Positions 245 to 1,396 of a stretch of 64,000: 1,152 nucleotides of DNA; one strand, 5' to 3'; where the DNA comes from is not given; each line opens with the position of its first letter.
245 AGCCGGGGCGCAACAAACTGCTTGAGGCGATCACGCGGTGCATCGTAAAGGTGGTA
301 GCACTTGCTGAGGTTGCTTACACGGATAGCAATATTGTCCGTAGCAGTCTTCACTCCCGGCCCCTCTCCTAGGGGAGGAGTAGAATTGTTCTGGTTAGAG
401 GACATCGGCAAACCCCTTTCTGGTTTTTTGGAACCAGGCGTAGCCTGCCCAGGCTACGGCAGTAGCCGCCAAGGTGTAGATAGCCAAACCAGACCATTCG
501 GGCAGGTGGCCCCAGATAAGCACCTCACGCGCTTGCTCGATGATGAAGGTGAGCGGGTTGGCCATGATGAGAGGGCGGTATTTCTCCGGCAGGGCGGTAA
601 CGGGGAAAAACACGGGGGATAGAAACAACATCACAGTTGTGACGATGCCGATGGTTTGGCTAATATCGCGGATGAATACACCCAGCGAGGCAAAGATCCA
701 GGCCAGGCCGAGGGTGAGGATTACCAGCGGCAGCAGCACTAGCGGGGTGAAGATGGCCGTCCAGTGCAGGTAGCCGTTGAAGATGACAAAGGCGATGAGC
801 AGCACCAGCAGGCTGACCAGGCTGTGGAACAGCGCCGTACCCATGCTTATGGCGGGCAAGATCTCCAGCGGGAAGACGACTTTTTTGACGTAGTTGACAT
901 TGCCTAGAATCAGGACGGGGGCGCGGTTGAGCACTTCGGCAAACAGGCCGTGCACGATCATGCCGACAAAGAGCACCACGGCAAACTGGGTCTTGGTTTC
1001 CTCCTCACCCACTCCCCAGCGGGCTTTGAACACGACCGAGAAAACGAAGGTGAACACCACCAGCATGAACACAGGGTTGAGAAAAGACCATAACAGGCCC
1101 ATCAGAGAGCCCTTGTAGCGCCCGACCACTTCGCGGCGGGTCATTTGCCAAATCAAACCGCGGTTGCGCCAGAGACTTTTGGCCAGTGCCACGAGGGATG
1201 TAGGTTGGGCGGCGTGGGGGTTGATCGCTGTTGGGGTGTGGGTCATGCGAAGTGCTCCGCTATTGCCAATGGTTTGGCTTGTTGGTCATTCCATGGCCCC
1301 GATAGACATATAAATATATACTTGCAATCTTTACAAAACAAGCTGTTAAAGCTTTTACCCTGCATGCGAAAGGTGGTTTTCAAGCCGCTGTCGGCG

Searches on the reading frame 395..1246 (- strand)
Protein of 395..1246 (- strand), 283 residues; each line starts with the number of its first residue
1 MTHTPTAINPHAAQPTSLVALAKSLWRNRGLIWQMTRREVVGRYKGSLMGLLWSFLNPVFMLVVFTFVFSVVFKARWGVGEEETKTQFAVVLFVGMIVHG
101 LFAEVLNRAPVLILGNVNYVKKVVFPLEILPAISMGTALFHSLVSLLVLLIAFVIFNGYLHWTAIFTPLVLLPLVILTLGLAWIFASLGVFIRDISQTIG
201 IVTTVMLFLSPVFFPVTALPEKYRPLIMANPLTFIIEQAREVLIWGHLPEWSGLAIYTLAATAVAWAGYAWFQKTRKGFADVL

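Call 57: search_protein_families(library=pfam, proteins=[window:395-1246:-], max_evalue=0.01)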
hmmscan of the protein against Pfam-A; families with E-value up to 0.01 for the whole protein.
window:395-1246:- (283 aa): 1 family
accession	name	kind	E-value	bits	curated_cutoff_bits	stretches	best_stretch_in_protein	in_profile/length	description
PF01061.29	ABC2_membrane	-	8e-26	91.3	26.9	1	32-243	3-210/211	ABC-2 type transporter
